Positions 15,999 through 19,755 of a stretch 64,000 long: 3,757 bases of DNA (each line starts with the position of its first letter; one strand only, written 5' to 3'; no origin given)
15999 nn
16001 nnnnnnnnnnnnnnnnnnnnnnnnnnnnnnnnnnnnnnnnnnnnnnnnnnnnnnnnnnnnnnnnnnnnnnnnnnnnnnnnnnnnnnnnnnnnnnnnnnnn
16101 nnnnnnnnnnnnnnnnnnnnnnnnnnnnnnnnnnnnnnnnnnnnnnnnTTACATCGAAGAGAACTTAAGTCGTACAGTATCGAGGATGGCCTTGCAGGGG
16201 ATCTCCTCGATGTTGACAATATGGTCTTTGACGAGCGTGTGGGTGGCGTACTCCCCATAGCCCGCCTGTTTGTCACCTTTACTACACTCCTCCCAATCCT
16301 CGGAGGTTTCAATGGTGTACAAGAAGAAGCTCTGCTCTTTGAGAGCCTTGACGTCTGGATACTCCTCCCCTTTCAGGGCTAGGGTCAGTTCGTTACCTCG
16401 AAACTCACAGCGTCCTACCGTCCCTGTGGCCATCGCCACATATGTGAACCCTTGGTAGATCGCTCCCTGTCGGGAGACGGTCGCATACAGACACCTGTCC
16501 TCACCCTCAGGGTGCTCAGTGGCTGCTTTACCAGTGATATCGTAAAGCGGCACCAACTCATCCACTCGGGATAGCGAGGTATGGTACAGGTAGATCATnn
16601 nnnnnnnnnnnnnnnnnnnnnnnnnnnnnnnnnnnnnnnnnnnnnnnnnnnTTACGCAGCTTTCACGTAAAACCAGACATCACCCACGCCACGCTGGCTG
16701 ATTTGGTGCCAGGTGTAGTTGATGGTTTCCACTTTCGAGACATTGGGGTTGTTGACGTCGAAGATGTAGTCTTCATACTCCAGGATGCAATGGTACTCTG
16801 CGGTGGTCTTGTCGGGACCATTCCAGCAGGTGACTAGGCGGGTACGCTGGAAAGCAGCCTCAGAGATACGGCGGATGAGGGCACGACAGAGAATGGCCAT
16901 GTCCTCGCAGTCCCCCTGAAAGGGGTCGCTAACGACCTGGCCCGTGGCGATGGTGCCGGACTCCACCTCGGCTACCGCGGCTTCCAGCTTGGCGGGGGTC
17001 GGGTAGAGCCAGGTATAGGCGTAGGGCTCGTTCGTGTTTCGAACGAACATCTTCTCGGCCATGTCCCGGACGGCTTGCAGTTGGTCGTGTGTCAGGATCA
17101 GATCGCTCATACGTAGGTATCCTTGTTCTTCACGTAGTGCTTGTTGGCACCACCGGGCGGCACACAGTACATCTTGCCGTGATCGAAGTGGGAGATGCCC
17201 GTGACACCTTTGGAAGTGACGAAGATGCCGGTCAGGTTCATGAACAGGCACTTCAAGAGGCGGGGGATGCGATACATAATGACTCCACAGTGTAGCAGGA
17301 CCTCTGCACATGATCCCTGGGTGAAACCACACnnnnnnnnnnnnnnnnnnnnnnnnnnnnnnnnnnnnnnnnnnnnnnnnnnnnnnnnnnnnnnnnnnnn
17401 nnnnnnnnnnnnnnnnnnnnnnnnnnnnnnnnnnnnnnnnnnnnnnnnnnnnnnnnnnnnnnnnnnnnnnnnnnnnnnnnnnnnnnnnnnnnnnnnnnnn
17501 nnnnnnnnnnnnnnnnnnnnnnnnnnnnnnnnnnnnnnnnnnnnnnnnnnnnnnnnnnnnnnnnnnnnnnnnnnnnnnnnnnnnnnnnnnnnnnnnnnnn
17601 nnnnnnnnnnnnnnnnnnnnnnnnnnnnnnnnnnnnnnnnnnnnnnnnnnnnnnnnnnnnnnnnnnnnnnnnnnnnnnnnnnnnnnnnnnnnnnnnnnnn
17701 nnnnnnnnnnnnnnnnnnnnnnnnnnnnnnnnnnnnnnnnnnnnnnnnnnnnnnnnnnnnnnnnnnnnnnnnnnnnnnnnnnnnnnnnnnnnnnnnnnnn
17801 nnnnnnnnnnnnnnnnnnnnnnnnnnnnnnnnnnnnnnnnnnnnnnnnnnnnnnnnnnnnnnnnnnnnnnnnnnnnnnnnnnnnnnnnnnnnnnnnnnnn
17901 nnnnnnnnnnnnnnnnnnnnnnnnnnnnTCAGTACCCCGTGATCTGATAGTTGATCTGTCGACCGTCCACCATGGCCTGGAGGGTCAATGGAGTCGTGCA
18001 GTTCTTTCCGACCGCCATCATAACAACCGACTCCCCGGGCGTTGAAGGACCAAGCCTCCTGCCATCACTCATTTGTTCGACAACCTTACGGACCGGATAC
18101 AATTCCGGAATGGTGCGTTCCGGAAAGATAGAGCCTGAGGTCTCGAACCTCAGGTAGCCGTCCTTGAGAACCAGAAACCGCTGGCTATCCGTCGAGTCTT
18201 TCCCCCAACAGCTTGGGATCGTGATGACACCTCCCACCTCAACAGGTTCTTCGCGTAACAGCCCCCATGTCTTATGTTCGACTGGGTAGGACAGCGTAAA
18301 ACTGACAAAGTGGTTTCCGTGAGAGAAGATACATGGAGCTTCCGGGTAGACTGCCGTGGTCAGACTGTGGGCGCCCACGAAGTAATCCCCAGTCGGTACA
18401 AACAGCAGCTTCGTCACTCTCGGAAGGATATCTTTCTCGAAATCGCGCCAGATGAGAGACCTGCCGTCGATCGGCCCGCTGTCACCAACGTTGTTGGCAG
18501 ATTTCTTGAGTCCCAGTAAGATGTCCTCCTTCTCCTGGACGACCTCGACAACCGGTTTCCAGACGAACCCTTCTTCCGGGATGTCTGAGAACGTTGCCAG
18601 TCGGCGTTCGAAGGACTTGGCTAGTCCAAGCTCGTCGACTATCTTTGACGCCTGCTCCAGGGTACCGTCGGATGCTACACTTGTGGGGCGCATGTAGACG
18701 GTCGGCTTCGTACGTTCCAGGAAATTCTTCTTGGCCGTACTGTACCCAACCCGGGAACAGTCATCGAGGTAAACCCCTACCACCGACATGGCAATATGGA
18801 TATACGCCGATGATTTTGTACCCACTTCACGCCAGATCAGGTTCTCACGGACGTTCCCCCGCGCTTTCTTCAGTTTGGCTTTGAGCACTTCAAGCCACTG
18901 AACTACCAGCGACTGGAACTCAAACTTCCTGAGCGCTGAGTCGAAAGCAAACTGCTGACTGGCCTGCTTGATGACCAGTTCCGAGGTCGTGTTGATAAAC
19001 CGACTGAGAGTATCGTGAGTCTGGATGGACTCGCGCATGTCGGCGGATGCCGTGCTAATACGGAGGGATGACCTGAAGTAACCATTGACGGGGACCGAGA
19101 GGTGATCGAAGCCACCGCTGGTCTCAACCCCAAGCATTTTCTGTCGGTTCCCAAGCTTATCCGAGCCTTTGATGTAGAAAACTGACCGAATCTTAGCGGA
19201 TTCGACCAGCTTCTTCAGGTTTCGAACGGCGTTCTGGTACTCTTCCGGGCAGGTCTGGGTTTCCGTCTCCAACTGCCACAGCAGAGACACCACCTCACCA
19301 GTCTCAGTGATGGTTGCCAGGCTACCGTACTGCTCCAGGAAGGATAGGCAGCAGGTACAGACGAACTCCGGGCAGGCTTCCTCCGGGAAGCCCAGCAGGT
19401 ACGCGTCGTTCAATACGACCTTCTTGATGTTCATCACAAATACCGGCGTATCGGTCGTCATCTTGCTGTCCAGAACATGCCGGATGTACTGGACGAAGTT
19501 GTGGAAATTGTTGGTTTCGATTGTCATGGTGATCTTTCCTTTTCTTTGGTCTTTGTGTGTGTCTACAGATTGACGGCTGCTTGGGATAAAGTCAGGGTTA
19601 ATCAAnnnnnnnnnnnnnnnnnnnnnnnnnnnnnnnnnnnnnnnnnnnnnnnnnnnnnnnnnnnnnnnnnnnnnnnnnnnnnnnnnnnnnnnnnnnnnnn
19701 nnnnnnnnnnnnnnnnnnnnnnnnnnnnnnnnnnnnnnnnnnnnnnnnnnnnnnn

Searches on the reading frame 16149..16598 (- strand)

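Call 84: search_protein_families(library=phrogs, proteins=[window:16149-16598:-], max_evalue=0.01)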
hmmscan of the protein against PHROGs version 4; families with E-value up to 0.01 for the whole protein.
window:16149-16598:- (149 aa): 1 family
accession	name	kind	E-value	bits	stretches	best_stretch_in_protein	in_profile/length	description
phrog_13483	-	unknown function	5.6e-07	30.4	1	3-145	6-145/171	-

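Call 85: search_protein_families(library=pfam, proteins=[window:16149-16598:-], max_evalue=0.01)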
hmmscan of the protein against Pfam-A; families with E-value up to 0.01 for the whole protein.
window:16149-16598:- (149 aa): 0 families

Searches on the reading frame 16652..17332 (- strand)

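Call 84: search_protein_families(library=phrogs, proteins=[window:16652-17332:-], max_evalue=0.01)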
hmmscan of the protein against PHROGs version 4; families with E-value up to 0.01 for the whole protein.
window:16652-17332:- (226 aa): 0 families

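Call 85: search_protein_families(library=pfam, proteins=[window:16652-17332:-], max_evalue=0.01)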
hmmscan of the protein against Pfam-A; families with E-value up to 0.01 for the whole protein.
window:16652-17332:- (226 aa): 1 family
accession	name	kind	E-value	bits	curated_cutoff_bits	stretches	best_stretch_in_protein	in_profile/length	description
PF06035.17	Peptidase_C93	-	0.0018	18.5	27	1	139-224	74-158/162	Bacterial transglutaminase-like cysteine proteinase BTLCP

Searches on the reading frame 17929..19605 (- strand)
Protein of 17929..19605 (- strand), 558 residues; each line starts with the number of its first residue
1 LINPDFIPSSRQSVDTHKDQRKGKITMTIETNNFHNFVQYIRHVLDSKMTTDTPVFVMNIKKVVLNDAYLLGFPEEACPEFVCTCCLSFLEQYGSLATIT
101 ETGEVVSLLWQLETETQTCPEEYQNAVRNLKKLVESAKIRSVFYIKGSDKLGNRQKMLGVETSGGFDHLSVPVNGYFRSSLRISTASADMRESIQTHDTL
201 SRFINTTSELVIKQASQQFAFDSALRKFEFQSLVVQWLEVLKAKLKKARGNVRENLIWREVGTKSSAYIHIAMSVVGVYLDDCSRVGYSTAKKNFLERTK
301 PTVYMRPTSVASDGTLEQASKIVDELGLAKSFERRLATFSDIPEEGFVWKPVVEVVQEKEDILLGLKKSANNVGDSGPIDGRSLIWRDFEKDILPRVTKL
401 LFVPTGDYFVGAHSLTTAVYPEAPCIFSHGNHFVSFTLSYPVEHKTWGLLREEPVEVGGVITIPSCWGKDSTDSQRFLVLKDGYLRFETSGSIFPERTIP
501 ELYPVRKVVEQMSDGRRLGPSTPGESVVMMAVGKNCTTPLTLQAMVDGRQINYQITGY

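Call 6: search_protein_families(library=pfam, proteins=[window:17929-19605:-], max_evalue=0.1)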
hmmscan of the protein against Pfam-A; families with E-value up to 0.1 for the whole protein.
window:17929-19605:- (558 aa): 0 families

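Call 7: search_protein_families(library=phrogs, proteins=[window:17929-19605:-], max_evalue=0.01)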
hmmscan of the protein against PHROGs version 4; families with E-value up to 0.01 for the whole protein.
window:17929-19605:- (558 aa): 4 families
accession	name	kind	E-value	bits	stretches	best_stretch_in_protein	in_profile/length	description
phrog_1735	-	unknown function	6.1e-64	218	2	32-434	2-401/673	-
phrog_23228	-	unknown function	1e-08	35.4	1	260-434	25-199/472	-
phrog_25920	-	unknown function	1.3e-05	26.6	1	48-142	16-111/173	-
phrog_21434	-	unknown function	9.2e-05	23.8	1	33-110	3-83/93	-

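Call 10: search_dna_similar(query=window:17929-19605:-, collection=phages, mode=protein, max_evalue=0.00001, max_rows=20)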
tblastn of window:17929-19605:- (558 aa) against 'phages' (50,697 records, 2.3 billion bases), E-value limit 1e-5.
Records with a match: 447; places in all: 447; records where one place covers at least 80% of the query: 76.
Best place of each record, by identity: <60% 447.
By first word of the organism name: Salmonella 159; Klebsiella 54; Escherichia 29; Caulobacter 28; Serratia 26; Xanthomonas 21; Pseudomonas 20; Vibrio 13; Bacillus 12; Stenotrophomonas 9; and 26 more.
By host as written in the record: - 51; Klebsiella pneumoniae 30; Salmonella enterica 26; Salmonella enterica subsp. enterica serovar Enteritidis PT1 21; Salmonella enterica subsp. enterica serovar Typhimurium 14; Escherichia coli O157:H7 11; Salmonella sp. 10; Caulobacter vibrioides CB15 9; and 141 more.
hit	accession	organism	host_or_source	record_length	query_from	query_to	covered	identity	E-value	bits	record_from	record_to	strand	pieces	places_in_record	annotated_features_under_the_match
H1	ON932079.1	Xanthomonas phage vB_Xar_IVIA-DoCa5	Xanthomonas arboricola pv. juglandis ...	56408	31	543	92%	26.7%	4e-36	150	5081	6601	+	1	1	hypothetical protein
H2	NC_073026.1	Xanthomonas phage vB_Xar_IVIA-DoCa5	Xanthomonas arboricola pv. juglandis ...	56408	31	543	92%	26.7%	4e-36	150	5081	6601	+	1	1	hypothetical protein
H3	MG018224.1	Stenotrophomonas phage DLP4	Stenotrophomonas maltophilia D1585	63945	31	555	94%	26.0%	4e-30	132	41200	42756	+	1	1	hypothetical protein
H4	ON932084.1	Xanthomonas phage vB_Xar_IVIA-DoCa10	Xanthomonas arboricola pv. juglandis ...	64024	31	555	94%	25.8%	1e-29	130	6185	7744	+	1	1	hypothetical protein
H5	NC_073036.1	Xanthomonas phage vB_Xar_IVIA-DoCa10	Xanthomonas arboricola pv. juglandis ...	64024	31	555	94%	25.8%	1e-29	130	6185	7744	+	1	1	hypothetical protein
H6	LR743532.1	Xanthomonas phage Bosa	Phage obtained from sewage water ...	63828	31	555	94%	25.8%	3e-29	129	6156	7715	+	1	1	Phage protein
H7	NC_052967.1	Xanthomonas phage Bosa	Phage obtained from sewage water ...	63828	31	555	94%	25.8%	3e-29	129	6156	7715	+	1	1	Phage protein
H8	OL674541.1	Stenotrophomonas phage vB_SmaS-AXL_1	Stenotrophomonas maltophilia D1585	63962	31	555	94%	25.7%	2e-30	132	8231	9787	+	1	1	hypothetical protein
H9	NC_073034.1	Stenotrophomonas phage vB_SmaS-AXL_1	Stenotrophomonas maltophilia D1585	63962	31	555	94%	25.7%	2e-30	132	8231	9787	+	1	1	hypothetical protein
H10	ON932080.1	Xanthomonas phage vB_Xar_IVIA-DoCa6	Xanthomonas arboricola pv. juglandis ...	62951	31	555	94%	25.5%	3e-30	132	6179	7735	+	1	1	hypothetical protein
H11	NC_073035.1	Xanthomonas phage vB_Xar_IVIA-DoCa6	Xanthomonas arboricola pv. juglandis ...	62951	31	555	94%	25.5%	3e-30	132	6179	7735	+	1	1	hypothetical protein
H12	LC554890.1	Ralstonia phage RP13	Ralstonia solanacearum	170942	55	551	89%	26.5%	1e-39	160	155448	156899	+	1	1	hypothetical protein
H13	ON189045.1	Xanthomonas phage Elanor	Xanthomonas translucens pv. translucens ...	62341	31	555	94%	25.0%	3e-26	119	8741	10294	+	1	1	hypothetical protein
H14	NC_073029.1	Xanthomonas phage Elanor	Xanthomonas translucens pv. translucens ...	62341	31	555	94%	25.0%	3e-26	119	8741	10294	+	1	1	hypothetical protein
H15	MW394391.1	Klebsiella phage vB_KpM_FBKp24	Klebsiella pneumoniae K6592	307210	26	558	96%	24.5%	7e-27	122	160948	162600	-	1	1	hypothetical protein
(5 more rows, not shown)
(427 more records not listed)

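Call 92: get_annotated_region(hit=H6, flank=5000)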
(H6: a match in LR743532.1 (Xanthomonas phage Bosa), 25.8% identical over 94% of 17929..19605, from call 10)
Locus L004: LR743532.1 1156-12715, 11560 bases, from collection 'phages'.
description: Xanthomonas phage Bosa genome assembly, chromosome: 1.
organism: Xanthomonas phage Bosa (NCBI taxid 2674976)
taxonomy: Viruses; Duplodnaviria; Heunggongvirae; Uroviricota; Caudoviricetes; Mesyanzhinovviridae; Bradleyvirinae; Bosavirus; Bosavirus bosa
host: -; source: Phage obtained from sewage water extract on X. albilineans; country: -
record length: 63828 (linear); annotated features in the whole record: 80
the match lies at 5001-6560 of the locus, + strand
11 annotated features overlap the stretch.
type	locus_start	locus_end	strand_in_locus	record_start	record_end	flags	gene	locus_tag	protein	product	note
CDS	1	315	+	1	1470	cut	-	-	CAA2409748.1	Phage terminase, large subunit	-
CDS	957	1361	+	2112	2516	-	-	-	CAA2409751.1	hypothetical protein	-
CDS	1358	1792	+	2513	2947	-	-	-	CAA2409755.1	hypothetical protein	-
CDS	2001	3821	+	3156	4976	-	-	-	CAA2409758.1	Ribonucleotide reductase of class Ia (aerobic),alpha subunit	-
CDS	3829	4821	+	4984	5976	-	-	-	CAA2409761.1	Ribonucleotide reductase of class Ia (aerobic),beta subunit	-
CDS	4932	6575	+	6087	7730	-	-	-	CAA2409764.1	Phage protein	-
CDS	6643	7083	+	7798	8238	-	-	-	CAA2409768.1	hypothetical protein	-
CDS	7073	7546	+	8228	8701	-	-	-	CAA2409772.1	3'-phosphatase, 5'-polynucleotide kinase, phage-associated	-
CDS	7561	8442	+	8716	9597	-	-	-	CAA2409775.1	DNA ligase, phage-associated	-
CDS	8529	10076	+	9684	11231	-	-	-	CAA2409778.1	62kDa structural protein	-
CDS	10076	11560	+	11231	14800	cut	-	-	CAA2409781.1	Phage protein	-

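Call 93: search_protein_families(library=padloc, proteins=[window:17929-19605:-], max_evalue=0.01)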
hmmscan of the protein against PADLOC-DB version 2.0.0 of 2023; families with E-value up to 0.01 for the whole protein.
window:17929-19605:- (558 aa): 0 families
